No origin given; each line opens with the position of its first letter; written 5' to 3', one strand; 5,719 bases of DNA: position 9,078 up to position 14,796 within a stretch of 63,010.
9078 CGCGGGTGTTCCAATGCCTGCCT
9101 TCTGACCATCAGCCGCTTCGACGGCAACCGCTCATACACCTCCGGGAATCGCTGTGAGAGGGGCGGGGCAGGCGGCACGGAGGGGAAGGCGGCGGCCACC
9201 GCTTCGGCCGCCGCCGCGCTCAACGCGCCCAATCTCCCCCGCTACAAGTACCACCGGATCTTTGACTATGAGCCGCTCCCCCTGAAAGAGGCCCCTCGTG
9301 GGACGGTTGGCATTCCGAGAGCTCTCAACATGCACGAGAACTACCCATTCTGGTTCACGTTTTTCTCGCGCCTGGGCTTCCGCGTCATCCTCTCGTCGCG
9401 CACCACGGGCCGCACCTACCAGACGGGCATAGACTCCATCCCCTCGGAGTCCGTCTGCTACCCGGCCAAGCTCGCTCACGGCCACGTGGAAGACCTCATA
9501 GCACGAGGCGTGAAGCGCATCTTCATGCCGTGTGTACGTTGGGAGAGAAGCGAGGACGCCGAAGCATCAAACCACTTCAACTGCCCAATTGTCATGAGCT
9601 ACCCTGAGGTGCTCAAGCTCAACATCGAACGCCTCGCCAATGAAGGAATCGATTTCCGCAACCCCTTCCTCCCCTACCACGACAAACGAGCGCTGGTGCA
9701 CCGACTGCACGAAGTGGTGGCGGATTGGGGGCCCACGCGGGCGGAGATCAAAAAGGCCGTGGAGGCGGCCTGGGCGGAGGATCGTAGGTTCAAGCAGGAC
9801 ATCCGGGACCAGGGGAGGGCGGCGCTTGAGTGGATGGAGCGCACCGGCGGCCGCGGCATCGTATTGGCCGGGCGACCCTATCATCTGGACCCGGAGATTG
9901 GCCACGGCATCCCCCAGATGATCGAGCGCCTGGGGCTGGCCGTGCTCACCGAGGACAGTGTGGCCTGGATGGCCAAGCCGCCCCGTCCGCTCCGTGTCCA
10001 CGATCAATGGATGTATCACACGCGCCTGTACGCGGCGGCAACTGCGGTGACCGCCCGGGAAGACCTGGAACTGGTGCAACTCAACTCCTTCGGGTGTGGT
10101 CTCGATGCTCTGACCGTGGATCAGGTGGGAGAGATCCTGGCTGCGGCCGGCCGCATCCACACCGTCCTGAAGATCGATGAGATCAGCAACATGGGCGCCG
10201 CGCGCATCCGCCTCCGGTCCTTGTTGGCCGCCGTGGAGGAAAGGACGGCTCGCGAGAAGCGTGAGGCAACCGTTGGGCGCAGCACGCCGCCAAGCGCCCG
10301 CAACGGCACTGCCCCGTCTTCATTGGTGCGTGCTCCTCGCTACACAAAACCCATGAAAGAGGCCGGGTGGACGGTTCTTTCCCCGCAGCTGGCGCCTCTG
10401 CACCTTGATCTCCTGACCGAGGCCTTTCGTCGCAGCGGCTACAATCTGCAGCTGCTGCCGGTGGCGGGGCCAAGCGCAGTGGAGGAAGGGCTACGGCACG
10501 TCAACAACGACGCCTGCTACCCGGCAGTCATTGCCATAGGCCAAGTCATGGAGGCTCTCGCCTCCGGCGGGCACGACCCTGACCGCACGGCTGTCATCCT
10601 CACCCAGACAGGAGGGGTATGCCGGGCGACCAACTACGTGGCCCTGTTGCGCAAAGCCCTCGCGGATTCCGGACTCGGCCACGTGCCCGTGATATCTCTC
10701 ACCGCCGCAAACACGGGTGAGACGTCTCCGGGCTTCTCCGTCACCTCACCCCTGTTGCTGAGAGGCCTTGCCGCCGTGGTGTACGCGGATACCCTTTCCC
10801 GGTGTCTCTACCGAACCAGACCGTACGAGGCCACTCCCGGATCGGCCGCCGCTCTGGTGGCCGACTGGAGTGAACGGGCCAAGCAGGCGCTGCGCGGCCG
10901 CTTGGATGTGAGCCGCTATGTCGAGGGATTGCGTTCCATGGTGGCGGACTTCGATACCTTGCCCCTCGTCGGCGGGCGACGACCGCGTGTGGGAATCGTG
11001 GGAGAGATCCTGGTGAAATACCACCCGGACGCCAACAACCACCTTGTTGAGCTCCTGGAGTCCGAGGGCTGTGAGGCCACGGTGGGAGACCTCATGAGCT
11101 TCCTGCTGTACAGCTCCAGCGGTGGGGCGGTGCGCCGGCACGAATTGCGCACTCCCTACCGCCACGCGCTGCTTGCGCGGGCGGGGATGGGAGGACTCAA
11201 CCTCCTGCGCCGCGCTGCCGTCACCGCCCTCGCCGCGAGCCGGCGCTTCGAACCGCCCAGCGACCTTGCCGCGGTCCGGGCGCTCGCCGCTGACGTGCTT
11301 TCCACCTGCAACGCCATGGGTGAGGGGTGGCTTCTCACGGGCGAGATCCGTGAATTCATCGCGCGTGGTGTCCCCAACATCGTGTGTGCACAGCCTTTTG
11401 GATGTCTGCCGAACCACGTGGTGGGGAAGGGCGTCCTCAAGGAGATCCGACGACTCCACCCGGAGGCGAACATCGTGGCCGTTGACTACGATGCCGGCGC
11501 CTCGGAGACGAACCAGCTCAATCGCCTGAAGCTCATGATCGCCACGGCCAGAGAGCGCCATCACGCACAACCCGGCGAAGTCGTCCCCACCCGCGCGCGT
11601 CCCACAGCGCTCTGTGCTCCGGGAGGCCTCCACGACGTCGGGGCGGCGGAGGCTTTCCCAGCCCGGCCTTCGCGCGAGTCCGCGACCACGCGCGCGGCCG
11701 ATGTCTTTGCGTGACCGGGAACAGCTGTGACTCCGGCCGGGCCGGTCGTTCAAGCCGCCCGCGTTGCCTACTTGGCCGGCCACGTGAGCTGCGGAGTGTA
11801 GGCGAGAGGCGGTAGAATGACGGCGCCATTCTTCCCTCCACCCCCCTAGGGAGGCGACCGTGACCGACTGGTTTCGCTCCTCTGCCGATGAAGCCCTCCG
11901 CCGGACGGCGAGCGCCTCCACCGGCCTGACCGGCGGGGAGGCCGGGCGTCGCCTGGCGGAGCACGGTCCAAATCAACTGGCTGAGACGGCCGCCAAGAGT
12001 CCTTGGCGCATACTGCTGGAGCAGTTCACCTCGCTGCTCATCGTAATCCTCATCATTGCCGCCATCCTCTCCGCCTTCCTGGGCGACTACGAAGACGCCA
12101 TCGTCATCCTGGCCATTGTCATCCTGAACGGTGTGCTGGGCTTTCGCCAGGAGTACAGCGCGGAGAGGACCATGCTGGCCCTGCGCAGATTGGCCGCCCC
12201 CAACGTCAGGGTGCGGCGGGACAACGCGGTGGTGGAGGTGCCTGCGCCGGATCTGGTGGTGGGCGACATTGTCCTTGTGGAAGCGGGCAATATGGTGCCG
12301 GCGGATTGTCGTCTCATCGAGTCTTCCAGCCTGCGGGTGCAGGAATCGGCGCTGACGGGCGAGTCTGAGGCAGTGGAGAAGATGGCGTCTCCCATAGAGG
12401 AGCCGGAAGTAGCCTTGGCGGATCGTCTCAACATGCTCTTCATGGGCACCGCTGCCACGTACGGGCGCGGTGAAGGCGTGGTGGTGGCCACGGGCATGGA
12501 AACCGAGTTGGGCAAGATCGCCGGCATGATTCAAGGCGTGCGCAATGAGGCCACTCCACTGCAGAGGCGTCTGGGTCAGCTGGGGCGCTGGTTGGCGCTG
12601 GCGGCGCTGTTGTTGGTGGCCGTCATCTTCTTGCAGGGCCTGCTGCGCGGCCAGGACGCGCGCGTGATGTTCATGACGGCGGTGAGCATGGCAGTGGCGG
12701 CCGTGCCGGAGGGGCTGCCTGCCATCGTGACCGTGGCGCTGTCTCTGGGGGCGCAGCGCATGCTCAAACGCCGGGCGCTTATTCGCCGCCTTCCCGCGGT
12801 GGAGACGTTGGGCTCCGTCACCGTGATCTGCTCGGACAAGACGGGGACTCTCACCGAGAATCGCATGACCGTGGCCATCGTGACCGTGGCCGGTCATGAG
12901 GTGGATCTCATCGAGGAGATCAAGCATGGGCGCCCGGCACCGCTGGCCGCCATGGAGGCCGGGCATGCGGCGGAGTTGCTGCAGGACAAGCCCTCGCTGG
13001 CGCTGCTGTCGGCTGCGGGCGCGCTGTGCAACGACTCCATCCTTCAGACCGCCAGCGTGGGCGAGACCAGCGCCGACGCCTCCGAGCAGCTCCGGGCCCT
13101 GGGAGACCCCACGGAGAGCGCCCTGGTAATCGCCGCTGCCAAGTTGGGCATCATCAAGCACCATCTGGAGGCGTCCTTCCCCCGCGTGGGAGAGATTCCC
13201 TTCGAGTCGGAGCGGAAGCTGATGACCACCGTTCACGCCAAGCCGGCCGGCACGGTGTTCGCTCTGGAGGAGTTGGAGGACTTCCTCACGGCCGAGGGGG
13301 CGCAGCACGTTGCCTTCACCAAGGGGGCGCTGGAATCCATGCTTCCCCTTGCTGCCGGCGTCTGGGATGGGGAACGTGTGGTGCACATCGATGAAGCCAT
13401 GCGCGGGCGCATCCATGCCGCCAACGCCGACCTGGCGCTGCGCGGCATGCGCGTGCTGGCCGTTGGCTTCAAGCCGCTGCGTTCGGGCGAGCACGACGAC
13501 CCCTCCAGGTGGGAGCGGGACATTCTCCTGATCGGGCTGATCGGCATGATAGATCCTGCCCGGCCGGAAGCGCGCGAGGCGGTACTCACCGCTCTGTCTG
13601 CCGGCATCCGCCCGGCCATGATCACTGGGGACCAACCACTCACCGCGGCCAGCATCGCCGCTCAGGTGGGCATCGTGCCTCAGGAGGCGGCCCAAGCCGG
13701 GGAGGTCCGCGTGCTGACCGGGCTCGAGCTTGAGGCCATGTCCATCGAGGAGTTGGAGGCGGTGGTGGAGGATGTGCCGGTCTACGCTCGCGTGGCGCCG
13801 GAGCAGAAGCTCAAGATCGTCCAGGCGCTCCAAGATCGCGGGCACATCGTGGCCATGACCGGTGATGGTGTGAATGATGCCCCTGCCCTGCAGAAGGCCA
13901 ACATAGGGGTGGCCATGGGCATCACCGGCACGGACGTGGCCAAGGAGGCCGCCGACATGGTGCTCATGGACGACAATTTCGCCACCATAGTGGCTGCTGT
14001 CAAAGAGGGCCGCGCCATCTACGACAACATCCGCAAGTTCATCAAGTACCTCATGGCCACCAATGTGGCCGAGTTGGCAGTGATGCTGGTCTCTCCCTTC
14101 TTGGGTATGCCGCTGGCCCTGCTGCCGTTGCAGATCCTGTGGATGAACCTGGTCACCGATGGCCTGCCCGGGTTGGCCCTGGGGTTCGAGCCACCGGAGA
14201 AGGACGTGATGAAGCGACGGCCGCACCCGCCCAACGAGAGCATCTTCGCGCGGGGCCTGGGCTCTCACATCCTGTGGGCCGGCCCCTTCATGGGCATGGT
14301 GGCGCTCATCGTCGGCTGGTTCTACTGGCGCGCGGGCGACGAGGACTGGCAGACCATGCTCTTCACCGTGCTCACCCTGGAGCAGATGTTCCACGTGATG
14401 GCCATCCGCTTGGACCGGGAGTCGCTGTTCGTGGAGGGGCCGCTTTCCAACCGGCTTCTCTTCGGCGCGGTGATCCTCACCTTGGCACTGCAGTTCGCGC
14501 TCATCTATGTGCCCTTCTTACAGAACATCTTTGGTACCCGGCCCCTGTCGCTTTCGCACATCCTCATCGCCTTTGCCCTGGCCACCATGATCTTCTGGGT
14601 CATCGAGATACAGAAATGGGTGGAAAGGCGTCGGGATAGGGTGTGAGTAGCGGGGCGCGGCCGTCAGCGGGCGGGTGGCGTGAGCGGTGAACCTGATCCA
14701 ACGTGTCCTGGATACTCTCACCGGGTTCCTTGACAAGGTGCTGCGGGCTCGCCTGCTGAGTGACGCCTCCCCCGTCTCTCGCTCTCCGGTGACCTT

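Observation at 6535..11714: TetR-controlled, 1487-aa orphan CoA-enzyme activase (double HgdC-like ATPase fused to DUF2229)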

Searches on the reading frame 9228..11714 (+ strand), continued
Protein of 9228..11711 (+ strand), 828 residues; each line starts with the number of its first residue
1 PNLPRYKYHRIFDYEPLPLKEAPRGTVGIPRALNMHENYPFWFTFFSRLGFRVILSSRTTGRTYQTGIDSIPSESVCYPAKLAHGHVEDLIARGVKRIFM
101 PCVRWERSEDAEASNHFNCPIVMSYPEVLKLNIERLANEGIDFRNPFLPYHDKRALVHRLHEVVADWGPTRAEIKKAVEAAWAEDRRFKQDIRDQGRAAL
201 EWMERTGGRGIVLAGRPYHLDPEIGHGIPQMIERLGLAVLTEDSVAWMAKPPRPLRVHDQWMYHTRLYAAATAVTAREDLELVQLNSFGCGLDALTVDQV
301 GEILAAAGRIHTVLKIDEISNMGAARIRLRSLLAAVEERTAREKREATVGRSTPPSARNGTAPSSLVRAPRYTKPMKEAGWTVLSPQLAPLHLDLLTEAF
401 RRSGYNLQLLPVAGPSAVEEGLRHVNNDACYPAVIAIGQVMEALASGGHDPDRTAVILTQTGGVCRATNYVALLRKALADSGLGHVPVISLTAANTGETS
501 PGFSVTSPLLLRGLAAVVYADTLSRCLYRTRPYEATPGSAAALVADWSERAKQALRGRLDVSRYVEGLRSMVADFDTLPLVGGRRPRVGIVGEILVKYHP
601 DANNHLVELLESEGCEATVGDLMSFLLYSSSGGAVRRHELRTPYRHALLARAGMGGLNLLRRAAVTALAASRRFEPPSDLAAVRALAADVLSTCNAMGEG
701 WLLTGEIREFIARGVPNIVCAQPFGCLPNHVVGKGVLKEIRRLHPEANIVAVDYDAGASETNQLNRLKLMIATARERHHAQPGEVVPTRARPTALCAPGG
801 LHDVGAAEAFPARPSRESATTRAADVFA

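Call 65: search_protein_representatives(protein=window:9228-11711:+)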
Query: 828 residues. Proteins with E-value up to 0.001 (for the whole library): 6230; up to 1e-10: 3589; up to 1e-30: 974. The best 150 are listed.
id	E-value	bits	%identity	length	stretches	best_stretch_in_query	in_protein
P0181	1.5e-269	913.2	54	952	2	1-346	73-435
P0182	2.7e-262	889.2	54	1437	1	1-777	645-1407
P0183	6.4e-242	821.9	50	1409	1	1-776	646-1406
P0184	7.9e-230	781.9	48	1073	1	1-780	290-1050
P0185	9.1e-225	765.1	50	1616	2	253-776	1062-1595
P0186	2.1e-223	760.6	48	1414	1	1-777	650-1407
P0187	1.5e-214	731.3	47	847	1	3-774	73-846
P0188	3.2e-199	680.6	48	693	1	68-777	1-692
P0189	8.1e-199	679.3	54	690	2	365-786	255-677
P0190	5.8e-184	630.2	44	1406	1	1-772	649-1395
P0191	5.6e-181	620.3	50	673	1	121-784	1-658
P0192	1.3e-175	602.5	52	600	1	65-630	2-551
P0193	1.8e-175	602.1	40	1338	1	1-775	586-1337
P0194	1.5e-172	592.5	41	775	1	1-751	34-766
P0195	2.1e-172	591.9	56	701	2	370-777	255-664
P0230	6.6e-126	438.2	38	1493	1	17-782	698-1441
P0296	2.0e-93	330.7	33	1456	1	18-779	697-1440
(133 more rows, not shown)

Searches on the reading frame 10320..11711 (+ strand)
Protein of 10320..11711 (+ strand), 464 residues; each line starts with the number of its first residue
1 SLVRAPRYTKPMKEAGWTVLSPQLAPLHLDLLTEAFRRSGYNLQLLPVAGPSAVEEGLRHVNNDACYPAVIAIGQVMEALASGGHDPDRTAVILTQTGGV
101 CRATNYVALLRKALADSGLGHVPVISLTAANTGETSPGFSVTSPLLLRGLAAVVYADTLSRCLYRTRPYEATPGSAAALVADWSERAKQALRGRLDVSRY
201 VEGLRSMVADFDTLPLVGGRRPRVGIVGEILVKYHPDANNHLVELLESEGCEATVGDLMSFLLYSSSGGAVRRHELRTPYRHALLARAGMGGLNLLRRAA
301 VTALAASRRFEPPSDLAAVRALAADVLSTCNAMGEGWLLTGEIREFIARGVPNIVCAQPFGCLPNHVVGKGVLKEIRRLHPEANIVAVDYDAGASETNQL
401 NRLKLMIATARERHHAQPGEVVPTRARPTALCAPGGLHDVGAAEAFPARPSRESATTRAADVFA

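Call 42: search_protein_families(library=pfam, proteins=[window:10320-11711:+], max_evalue=10)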
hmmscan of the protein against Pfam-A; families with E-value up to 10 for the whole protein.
window:10320-11711:+ (464 aa): 2 families
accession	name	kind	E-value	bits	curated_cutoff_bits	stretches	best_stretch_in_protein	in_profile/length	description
PF09989.15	DUF2229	-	0.002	18.2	29.4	1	33-79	18-65/218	CoA enzyme activase uncharacterised domain (DUF2229)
PF05001.18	RNA_pol_Rpb1_R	-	0.35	11.7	20.3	1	135-144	3-12/14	RNA polymerase Rpb1 C-terminal repeat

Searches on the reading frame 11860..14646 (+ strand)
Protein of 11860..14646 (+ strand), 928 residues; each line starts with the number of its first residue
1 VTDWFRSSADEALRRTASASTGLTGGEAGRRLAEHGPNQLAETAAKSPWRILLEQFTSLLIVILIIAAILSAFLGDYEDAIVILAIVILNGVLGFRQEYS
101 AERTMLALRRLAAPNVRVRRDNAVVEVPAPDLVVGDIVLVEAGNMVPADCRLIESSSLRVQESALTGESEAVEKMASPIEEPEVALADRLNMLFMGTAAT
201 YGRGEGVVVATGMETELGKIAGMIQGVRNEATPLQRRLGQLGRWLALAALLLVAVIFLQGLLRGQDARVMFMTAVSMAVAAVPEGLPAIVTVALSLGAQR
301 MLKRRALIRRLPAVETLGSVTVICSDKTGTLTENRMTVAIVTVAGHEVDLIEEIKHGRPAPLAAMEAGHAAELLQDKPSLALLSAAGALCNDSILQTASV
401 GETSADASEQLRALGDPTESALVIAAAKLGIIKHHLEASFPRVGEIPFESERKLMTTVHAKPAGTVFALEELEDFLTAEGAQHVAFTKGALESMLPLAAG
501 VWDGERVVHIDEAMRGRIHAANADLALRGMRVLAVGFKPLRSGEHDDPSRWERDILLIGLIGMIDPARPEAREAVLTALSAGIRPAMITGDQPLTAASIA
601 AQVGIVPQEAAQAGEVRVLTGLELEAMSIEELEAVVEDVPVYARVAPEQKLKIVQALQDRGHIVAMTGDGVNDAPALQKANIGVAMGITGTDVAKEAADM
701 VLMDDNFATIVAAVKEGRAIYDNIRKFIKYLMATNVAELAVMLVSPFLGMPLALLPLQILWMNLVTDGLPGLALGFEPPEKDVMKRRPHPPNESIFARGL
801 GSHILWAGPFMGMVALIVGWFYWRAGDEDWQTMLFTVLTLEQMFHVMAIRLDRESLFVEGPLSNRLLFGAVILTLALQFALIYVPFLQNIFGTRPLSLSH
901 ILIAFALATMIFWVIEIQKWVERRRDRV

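Call 9: search_protein_families(library=pfam, proteins=[window:11860-14646:+], max_evalue=0.001)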
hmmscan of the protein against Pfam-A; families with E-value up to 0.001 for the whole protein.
window:11860-14646:+ (928 aa): 6 families
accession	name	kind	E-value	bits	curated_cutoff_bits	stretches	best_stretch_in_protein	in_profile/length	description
PF00689.26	Cation_ATPase_C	-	4.2e-56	189.9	27.3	1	751-921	1-175/175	Cation transporting ATPase, C-terminus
PF00122.25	E1-E2_ATPase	-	1e-53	182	28.1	1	111-304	2-181/181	E1-E2 ATPase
PF00690.31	Cation_ATPase_N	-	9.1e-18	64.1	20.4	1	6-71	3-69/69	Cation transporter/ATPase, N-terminus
PF13246.12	Cation_ATPase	-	1.6e-17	63.7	21.7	1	388-496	1-86/91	Cation transport ATPase (P-type)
PF00702.32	Hydrolase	-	3.5e-15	57.3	26.4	1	554-681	85-191/191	haloacid dehalogenase-like hydrolase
PF08282.18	Hydrolase_3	-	0.00083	19.6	20.9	0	664-707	206-248/255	haloacid dehalogenase-like hydrolase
